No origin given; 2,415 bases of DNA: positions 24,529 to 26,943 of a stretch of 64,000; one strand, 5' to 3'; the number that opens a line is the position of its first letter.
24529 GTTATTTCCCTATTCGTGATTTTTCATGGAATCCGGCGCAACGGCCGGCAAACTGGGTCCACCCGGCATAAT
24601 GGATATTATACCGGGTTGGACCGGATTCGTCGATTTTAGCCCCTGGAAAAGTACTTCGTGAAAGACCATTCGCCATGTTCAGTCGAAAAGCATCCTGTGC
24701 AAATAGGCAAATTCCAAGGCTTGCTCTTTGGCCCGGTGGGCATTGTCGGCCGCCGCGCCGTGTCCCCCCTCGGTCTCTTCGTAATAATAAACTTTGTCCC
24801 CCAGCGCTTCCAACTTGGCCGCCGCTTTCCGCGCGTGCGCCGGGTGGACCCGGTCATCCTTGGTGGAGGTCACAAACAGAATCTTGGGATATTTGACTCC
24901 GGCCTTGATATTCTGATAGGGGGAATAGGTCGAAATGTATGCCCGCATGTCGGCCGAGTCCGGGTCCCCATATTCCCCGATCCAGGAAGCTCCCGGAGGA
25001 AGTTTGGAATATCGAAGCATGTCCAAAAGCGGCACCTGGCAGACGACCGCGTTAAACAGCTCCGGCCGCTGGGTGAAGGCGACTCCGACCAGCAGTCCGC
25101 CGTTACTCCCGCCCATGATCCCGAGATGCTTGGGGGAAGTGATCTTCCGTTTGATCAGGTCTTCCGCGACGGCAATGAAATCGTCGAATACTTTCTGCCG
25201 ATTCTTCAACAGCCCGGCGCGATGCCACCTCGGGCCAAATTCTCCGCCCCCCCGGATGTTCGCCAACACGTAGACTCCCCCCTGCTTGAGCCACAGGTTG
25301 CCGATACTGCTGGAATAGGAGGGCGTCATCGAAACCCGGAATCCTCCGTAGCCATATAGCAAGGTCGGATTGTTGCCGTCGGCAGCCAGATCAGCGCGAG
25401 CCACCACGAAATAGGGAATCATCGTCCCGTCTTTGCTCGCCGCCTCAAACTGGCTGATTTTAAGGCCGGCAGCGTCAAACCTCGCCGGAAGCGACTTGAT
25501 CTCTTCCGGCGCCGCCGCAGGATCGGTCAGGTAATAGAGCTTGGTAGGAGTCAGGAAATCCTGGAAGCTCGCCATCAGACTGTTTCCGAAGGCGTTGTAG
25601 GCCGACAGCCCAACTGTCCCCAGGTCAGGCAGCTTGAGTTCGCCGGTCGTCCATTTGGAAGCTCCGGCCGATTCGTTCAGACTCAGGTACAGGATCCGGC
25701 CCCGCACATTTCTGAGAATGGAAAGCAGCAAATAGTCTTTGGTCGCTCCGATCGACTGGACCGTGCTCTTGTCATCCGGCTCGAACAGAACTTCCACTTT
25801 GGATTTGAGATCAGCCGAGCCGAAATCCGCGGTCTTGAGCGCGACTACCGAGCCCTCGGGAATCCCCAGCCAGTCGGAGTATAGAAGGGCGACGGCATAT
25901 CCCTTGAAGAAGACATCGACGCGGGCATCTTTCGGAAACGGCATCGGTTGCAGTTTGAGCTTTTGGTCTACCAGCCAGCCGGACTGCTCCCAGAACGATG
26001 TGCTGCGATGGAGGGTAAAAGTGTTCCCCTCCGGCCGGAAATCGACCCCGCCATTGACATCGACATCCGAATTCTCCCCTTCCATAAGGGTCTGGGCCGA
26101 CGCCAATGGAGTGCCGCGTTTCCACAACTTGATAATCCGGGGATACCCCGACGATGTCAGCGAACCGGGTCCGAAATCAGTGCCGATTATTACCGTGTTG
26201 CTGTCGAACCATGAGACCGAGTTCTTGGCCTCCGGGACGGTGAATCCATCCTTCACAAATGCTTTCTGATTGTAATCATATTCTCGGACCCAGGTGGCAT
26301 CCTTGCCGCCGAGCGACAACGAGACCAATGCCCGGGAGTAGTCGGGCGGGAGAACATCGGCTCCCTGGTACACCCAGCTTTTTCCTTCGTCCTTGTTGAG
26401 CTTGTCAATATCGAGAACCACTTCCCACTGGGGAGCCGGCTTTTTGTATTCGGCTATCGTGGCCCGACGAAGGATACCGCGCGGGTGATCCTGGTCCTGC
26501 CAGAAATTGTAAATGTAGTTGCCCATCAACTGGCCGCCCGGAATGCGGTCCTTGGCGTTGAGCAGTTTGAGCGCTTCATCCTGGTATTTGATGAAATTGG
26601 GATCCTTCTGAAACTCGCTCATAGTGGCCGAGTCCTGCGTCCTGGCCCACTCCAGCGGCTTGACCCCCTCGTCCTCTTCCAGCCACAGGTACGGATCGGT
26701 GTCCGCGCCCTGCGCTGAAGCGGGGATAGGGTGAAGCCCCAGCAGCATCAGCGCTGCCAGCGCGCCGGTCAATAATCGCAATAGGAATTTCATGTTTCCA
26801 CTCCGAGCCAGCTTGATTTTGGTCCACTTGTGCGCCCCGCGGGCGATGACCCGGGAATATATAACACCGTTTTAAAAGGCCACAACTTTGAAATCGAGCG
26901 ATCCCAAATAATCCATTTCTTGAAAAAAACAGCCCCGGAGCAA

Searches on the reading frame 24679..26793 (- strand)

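Call 72: search_protein_families(library=pfam, proteins=[window:24679-26793:-], max_evalue=0.001)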
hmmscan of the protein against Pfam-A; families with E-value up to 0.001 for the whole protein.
window:24679-26793:- (704 aa): 3 families
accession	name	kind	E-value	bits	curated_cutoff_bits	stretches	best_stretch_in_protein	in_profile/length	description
PF00326.27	Peptidase_S9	-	7.9e-53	179.5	22.6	1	499-702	8-210/213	Prolyl oligopeptidase family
PF02897.21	Peptidase_S9_N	-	1.8e-32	113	24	1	32-422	19-401/414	Prolyl oligopeptidase, N-terminal beta-propeller domain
PF12146.15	Hydrolase_4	-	0.0005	19.9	27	0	511-604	37-125/239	Serine aminopeptidase, S33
